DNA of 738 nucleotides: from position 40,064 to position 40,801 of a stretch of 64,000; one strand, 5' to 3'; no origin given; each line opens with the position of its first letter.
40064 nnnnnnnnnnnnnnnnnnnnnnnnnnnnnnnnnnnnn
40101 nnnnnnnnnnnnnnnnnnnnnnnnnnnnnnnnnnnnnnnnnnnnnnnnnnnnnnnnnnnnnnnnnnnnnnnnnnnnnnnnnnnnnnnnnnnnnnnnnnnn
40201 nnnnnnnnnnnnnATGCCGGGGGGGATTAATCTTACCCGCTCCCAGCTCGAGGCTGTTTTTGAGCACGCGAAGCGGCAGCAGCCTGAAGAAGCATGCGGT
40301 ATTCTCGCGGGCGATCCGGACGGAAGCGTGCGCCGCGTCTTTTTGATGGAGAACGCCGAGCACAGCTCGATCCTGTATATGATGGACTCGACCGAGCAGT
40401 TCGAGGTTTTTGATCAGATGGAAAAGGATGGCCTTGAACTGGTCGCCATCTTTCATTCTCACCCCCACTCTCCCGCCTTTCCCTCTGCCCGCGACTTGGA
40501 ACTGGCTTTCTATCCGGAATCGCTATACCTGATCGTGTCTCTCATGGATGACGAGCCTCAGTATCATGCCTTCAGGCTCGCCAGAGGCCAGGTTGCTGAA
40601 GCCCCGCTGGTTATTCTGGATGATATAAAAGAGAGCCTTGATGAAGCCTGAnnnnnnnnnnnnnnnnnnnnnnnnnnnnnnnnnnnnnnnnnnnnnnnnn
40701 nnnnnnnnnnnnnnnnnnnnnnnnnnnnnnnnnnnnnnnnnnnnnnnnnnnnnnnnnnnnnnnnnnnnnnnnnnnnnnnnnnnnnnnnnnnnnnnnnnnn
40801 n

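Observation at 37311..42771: Rrf2-regulated cysteine island combining cysK, cysE and a complete sulfur-carrier-protein route (tusA, thiS-like, moeB, JAMM) plus a LarE-like PP-loop ATPase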

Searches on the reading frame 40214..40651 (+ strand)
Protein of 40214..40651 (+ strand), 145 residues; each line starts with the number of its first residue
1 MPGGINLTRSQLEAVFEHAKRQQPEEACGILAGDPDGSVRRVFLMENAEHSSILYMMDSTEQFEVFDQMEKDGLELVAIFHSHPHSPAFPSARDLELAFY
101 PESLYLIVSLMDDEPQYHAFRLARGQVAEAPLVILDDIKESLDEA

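Call 3: search_protein_families(library=pfam, proteins=[window:40214-40651:+], max_evalue=0.01)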
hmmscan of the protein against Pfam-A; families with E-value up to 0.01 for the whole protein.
window:40214-40651:+ (145 aa): 1 family
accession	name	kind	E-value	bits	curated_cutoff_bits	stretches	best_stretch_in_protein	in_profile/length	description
PF14464.11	Prok-JAB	-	3e-24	85.5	25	1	10-121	3-112/114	Prokaryotic homologs of the JAB domain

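Call 4: search_protein_families(library=ncbifam, proteins=[window:40214-40651:+], max_evalue=0.01)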
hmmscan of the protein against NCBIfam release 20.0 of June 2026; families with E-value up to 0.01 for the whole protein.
window:40214-40651:+ (145 aa): 1 family
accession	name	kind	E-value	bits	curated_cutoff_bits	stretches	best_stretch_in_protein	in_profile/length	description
NF041370.1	desamp_Halo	equivalog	1.5e-24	86.3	130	1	6-121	2-120/133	desampylase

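Call 57: search_solved_structures(query=window:40214-40651:+, max_evalue=0.01, show_alignments=1)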
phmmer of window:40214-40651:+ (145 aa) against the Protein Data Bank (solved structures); distinct sequences matched with E-value up to 0.01: 8.
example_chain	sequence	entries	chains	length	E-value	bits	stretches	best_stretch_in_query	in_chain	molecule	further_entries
2kks_A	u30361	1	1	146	4.8e-24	88.2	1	5-139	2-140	Uncharacterized protein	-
2kcq_A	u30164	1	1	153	1.7e-13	54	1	11-117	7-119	Mov34/MPN/PAD-1 family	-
5lda_A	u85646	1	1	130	2.4e-11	47.1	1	23-133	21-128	JAMM1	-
5ld9_A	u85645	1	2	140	3e-11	46.7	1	23-133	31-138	JAMM1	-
1oi0_A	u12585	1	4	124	0.00029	24.1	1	5-129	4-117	HYPOTHETICAL PROTEIN AF2198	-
1r5x_A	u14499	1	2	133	0.00041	23.6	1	5-129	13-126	AfJAMM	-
6fjv_A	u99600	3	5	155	0.0012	22.1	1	12-117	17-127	26S proteasome regulatory subunit N11-like protein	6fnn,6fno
6fju_A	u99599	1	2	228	0.0027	21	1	12-117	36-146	26S proteasome regulatory subunit N11-like protein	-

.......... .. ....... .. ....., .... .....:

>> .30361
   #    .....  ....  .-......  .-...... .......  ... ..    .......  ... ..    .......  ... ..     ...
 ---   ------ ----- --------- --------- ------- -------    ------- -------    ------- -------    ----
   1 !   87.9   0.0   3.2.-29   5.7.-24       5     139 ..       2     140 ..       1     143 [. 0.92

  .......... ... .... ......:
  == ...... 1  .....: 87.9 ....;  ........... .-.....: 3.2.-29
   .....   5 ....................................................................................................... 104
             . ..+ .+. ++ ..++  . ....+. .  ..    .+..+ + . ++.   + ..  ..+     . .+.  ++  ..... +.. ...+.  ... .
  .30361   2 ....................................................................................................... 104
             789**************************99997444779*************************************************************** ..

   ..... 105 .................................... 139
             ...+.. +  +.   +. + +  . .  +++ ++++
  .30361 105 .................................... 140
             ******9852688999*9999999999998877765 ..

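Call 68: find_homologous_proteins(query=window:40214-40651:+, max_evalue=1e-8)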
Query window:40214-40651:+ (145 aa): 364 proteins with E <= 1e-8 among 446 candidates; the best 120 are listed.
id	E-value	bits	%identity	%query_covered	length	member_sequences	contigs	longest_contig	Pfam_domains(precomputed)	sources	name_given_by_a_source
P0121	2.3e-78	279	93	97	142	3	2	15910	PF14464.12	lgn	-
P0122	4.5e-57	210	69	92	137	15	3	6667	PF14464.12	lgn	-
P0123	6.4e-57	209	69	92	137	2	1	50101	PF14464.12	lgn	-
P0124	6.5e-56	206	65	94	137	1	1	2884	PF14464.12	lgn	-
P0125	1.4e-55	205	66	95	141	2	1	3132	PF01398.27,PF14464.12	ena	-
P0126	2.8e-55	204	68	94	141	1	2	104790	PF14464.12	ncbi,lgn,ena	-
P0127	6.5e-55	203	64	95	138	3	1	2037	PF14464.12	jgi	-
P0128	1.0e-54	202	68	92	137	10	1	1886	PF01398.27,PF14464.12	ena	-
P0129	1.4e-54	202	69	89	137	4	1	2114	PF14464.12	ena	-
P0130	2.0e-54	201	64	92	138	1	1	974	PF14464.12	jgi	jgi:proteasome lid subunit RPN8/RPN11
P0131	3.2e-54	201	65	92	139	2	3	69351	PF01398.27,PF14464.12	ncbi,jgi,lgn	jgi:proteasome lid subunit RPN8/RPN11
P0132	1.6e-53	198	65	96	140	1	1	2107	PF14464.12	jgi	jgi:proteasome lid subunit RPN8/RPN11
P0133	2.6e-53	198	66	92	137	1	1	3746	PF14464.12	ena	-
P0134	3.6e-53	197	67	94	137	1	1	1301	PF14464.12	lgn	-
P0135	5.7e-53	197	64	92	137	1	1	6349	PF14464.12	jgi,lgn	jgi:proteasome lid subunit RPN8/RPN11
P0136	6.4e-53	196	63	92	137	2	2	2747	PF14464.12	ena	-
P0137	9.0e-53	196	67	92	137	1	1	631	PF14464.12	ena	-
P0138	1.1e-52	196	64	92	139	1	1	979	PF14464.12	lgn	-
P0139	2.0e-52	195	63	97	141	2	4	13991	PF14464.12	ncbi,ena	-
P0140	5.3e-52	193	62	95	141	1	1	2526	PF01398.27,PF14464.12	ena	-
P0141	6.8e-52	193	68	92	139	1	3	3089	PF01398.27,PF14464.12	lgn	-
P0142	9.1e-52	193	66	94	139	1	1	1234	PF14464.12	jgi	jgi:proteasome lid subunit RPN8/RPN11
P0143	1.1e-51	192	64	94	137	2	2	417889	PF14464.12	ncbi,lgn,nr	ncbi:MAG: M67 family metallopeptidase [Actinobacteria bacterium]|nr:M67 family metallopeptidase [Act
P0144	1.4e-51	192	63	94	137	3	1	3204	PF14464.12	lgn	-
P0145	2.3e-51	191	63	94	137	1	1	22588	PF14464.12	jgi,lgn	-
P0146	2.4e-51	191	68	89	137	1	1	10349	PF01398.27,PF14464.12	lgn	-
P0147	3.7e-51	191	63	92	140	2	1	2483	PF01398.27,PF14464.12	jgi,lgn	jgi:proteasome lid subunit RPN8/RPN11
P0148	8.0e-51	190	63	92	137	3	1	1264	PF14464.12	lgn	-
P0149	1.1e-50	189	63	94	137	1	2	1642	PF01398.27,PF14464.12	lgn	-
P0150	1.5e-50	189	64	94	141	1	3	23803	PF14464.12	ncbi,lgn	-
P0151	2.7e-50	188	60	94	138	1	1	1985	PF14464.12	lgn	-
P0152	3.0e-50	188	65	93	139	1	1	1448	PF01398.27,PF14464.12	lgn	-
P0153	3.5e-50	187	64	87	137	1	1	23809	PF01398.27,PF14464.12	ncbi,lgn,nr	ncbi:MAG: M67 family metallopeptidase [Thermoleophilia bacterium]|nr:M67 family metallopeptidase [Th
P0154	3.7e-50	187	64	94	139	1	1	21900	PF14464.12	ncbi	-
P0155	6.1e-50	187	61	94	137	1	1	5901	PF14464.12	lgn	-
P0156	6.4e-50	187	62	94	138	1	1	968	PF01398.27,PF14464.12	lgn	-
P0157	6.4e-50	187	65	94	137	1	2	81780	PF14464.12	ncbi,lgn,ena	-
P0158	6.9e-50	187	64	92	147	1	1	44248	PF14464.12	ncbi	-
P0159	7.9e-50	186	64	94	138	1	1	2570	PF14464.12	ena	-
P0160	9.3e-50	186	63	93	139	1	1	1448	PF01398.27,PF14464.12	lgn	-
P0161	2.1e-49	185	63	94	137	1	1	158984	PF14464.12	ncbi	ncbi:MAG: M67 family metallopeptidase [Thermoleophilia bacterium]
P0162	2.4e-49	185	65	93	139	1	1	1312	PF01398.27,PF14464.12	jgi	jgi:proteasome lid subunit RPN8/RPN11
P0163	3.3e-49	184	60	94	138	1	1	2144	PF01398.27,PF14464.12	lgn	-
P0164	3.4e-49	184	64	92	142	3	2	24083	PF14464.12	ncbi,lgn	-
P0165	3.5e-49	184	60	94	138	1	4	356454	PF01398.27,PF14464.12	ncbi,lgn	ncbi:MAG: M67 family metallopeptidase [Thermoleophilia bacterium]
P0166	4.2e-49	184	61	97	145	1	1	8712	PF14464.12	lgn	-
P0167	7.2e-49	183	61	94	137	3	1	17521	PF14464.12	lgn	-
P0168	7.2e-49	183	62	92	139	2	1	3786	PF14464.12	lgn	-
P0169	7.7e-49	183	64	92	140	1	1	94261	PF01398.27,PF14464.12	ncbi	ncbi:MAG: M67 family metallopeptidase [Thermoleophilia bacterium]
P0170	8.7e-49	183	59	94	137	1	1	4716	PF14464.12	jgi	-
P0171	8.8e-49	183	60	94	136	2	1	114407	PF14464.12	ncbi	ncbi:MAG: M67 family metallopeptidase [Thermoleophilia bacterium]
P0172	1.5e-48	182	61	94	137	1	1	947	PF14464.12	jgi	jgi:proteasome lid subunit RPN8/RPN11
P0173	1.6e-48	182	64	92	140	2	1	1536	PF14464.12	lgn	-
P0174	2.5e-48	181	62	94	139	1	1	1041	PF01398.27,PF14464.12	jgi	-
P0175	2.9e-48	181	60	94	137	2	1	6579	PF14464.12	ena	-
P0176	3.7e-48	181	60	94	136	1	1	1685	PF14464.12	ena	-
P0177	4.1e-48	181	65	94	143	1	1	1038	PF14464.12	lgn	-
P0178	4.5e-48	181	60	92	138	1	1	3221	PF14464.12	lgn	-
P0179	4.9e-48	181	61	94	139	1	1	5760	PF01398.27,PF14464.12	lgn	-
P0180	5.2e-48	180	58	94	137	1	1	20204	PF14464.12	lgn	-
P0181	5.4e-48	180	63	92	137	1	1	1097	PF01398.27,PF14464.12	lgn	-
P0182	7.1e-48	180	59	94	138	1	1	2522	PF14464.12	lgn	-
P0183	8.8e-48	180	58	94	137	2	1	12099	PF14464.12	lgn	-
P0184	1.0e-47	180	62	92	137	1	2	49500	PF14464.12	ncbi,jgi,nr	ncbi:MAG: M67 family peptidase [Gaiellales bacterium]|nr:MAG: M67 family peptidase [Gaiellales bacte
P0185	1.2e-47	179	60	94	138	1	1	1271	PF14464.12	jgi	-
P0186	1.5e-47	179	61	94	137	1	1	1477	PF14464.12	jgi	-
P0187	2.5e-47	178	62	92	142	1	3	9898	PF01398.27,PF14464.12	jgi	jgi:proteasome lid subunit RPN8/RPN11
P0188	2.6e-47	178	60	94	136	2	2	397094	PF14464.12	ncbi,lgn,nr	ncbi:MAG: M67 family metallopeptidase [Actinobacteria bacterium]|nr:M67 family metallopeptidase [Act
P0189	4.6e-47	177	58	92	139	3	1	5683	PF01398.27,PF14464.12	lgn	-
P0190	5.8e-47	177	62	92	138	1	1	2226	PF14464.12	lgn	-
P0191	6.3e-47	177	61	94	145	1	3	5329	PF01398.27,PF14464.12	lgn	-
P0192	6.4e-47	177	59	92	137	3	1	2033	PF14464.12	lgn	-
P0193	1.4e-46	176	63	90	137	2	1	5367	PF14464.12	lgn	-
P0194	1.4e-46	176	60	87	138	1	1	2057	PF14464.12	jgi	jgi:proteasome lid subunit RPN8/RPN11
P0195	1.5e-46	176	60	92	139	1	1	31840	PF01398.27,PF14464.12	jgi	-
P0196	1.5e-46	176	62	92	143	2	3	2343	PF14464.12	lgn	-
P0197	2.5e-46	175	59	94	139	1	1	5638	PF01398.27,PF14464.12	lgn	-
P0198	2.9e-46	175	58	94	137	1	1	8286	PF14464.12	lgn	-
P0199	3.2e-46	175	60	92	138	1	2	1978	PF14464.12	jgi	jgi:proteasome lid subunit RPN8/RPN11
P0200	3.2e-46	175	60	92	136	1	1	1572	PF01398.27,PF14464.12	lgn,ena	-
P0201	4.0e-46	174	60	92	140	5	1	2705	PF14464.12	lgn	-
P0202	4.9e-46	174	61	92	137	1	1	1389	PF01398.27,PF14464.12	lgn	-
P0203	6.8e-46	174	58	94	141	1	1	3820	PF01398.27,PF14464.12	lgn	-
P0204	9.4e-46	173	65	85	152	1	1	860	PF14464.12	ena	-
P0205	1.6e-45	172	61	92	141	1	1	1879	PF01398.27,PF14464.12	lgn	-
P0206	2.9e-45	172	61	84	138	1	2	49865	PF14464.12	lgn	-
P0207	3.6e-45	171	59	94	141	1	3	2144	PF01398.27,PF14464.12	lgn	-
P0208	5.3e-45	171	61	92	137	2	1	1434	PF01398.27,PF14464.12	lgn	-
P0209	2.1e-44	169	59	94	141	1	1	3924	PF01398.27,PF14464.12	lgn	-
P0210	3.2e-44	168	61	93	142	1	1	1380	PF14464.12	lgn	-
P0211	3.5e-44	168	59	87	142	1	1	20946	PF14464.12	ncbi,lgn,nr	ncbi:MAG: M67 family metallopeptidase [Thermoleophilia bacterium]|nr:M67 family metallopeptidase [Th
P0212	1.5e-42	163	61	91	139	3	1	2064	PF01398.27,PF14464.12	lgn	-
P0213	2.3e-41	159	59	90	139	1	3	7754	PF01398.27,PF14464.12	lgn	-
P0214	9.9e-41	157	58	92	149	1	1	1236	PF14464.12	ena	-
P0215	4.4e-40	155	75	63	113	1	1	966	PF14464.12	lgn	-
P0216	7.2e-40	154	60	83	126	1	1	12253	PF14464.12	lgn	-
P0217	2.7e-37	146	65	72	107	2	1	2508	PF14464.12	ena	-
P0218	3.1e-36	142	52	92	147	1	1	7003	PF14464.12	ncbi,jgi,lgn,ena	ncbi:MAG: M67 family metallopeptidase [Thermoleophilia bacterium]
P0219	7.9e-36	141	51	92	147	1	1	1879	PF14464.12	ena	-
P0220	8.3e-35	138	50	89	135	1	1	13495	PF14464.12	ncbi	ncbi:MAG: M67 family metallopeptidase [Nitrospirota bacterium]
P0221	8.9e-34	134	52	90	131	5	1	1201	PF14464.12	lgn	-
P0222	1.1e-33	134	48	90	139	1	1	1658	PF14464.12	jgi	jgi:[CysO sulfur-carrier protein]-S-L-cysteine hydrolase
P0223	2.9e-33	133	52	90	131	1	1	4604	PF14464.12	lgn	-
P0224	3.9e-33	132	55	81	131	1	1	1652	PF14464.12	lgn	-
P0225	3.9e-33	132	55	81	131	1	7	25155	PF14464.12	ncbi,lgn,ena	ncbi:MAG: M67 family metallopeptidase [Nitrospirota bacterium]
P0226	3.9e-33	132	55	81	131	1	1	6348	PF14464.12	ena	-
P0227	4.3e-33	132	47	88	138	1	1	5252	PF14464.12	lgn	-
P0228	1.0e-32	131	55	81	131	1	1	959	PF14464.12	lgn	-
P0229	1.3e-32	131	55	81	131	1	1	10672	PF14464.12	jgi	jgi:proteasome lid subunit RPN8/RPN11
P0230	1.4e-32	131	50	88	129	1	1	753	PF14464.12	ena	-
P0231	1.4e-32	131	71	57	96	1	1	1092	PF14464.12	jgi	jgi:proteasome lid subunit RPN8/RPN11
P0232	1.4e-32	130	51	90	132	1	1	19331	PF14464.12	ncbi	-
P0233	1.5e-32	130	68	62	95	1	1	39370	PF14464.12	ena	-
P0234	1.5e-32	130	48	90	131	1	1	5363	PF14464.12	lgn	-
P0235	3.7e-32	129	48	88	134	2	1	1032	PF14464.12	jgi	-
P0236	5.9e-32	128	52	85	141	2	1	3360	PF01398.27,PF14464.12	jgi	jgi:proteasome lid subunit RPN8/RPN11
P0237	1.1e-31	128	65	64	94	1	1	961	PF14464.12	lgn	-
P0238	2.3e-31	127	48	90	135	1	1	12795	PF14464.12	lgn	-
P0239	2.7e-31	126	49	88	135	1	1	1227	PF14464.12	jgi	-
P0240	4.5e-31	126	46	87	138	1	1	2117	PF01398.27,PF14464.12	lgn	-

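Call 69: find_encoding_contigs(protein=P0225, flank=7000, max_places=1)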
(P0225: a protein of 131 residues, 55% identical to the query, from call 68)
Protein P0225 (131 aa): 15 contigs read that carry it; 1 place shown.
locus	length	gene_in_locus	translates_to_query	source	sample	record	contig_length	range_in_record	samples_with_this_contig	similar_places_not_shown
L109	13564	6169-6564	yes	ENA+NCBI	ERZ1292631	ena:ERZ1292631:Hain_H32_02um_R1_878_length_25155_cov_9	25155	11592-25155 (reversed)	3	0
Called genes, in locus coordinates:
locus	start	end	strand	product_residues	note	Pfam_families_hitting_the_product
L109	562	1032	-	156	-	PF00589:Phage_integrase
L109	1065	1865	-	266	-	PF00589:Phage_integrase (faint), PF13495:Phage_int_SAM_4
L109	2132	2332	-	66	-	PF10049:DUF2283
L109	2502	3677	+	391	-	PF00155:Aminotran_1_2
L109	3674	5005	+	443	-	PF03447:NAD_binding_3, PF00742:Homoserine_dh, PF01842:ACT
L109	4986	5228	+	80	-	PF01206:TusA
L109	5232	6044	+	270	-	PF00899:ThiF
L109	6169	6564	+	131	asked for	PF14464:Prok-JAB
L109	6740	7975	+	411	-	PF05810:NinF, PF00291:PALP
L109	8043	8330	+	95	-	PF02597:ThiS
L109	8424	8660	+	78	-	PF09383:NIL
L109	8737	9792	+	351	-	PF00291:PALP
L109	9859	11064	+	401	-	PF01676:Metalloenzyme, PF10143:PhosphMutase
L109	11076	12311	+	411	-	PF00696:AA_kinase, PF01842:ACT, PF22468:ACT_9, PF01842:ACT (weak), PF13840:ACT_7, PF22468:ACT_9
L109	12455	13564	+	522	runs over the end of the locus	PF00682:HMGL-like, PF22617:HCS_D2, PF08502:LeuA_dimer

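Call 70: find_encoding_contigs(protein=P0232, flank=7000, max_places=1)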
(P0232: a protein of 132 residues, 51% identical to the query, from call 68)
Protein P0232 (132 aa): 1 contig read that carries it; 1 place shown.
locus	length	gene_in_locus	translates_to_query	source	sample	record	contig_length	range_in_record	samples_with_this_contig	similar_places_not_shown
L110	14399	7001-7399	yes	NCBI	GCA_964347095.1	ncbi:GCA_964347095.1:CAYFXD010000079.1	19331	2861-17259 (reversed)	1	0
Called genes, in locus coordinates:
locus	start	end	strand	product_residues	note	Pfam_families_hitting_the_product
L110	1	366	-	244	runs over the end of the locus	PF01078:Mg_chelatase (weak), PF00005:ABC_tran, PF13304:AAA_21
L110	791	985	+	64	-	-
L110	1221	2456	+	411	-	PF05810:NinF, PF00291:PALP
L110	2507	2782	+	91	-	PF02597:ThiS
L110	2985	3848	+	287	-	PF03460:NIR_SIR_ferr, PF01077:NIR_SIR, PF14697:Fer4_21 (faint), PF12837:Fer4_6 (faint), PF00037:Fer4 (weak), PF13237:Fer4_10 (weak), PF12838:Fer4_7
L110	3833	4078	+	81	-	PF01206:TusA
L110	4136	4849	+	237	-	PF01507:PAPS_reduct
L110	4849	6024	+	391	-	PF14306:PUA_2, PF01747:ATP-sulfurylase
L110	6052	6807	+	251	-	PF01925:TauE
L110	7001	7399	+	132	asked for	PF14464:Prok-JAB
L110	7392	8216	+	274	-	PF00899:ThiF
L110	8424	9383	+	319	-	PF00291:PALP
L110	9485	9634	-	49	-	-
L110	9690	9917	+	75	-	PF02597:ThiS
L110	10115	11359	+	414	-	PF03453:MoeA_N, PF00994:MoCF_biosynth, PF03454:MoeA_C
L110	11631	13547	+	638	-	PF03453:MoeA_N, PF00994:MoCF_biosynth, PF03454:MoeA_C, PF12727:PBP_like, PF12974:Phosphonate-bd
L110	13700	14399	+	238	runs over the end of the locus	PF09837:DUF2064, PF01983:CofC (weak)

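Call 71: find_encoding_contigs(protein=P0238, flank=7000, max_places=1)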
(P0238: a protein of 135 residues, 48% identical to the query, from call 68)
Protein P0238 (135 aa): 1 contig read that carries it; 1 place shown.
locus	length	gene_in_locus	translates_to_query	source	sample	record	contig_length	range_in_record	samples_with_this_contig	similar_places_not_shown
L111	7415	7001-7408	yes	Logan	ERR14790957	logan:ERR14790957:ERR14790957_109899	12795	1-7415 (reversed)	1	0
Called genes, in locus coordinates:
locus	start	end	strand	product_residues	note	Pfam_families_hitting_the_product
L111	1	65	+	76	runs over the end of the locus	PF13083:KH_KhpA-B, PF26594:KH_NusA_2nd (weak)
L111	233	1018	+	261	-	PF01746:tRNA_m1G_MT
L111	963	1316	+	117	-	PF01245:Ribosomal_L19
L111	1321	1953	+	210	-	PF01351:RNase_HII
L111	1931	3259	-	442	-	PF00639:Rotamase, PF00515:TPR_1 (weak), PF13414:TPR_11, PF13432:TPR_16, PF14559:TPR_19, PF00515:TPR_1, PF13181:TPR_8, PF23914:TPR_CcmH_CycH, +16 more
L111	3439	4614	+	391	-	PF00155:Aminotran_1_2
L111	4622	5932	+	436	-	PF03447:NAD_binding_3, PF00742:Homoserine_dh, PF01842:ACT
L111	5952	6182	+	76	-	PF01206:TusA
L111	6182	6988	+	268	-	PF00899:ThiF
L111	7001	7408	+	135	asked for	PF14464:Prok-JAB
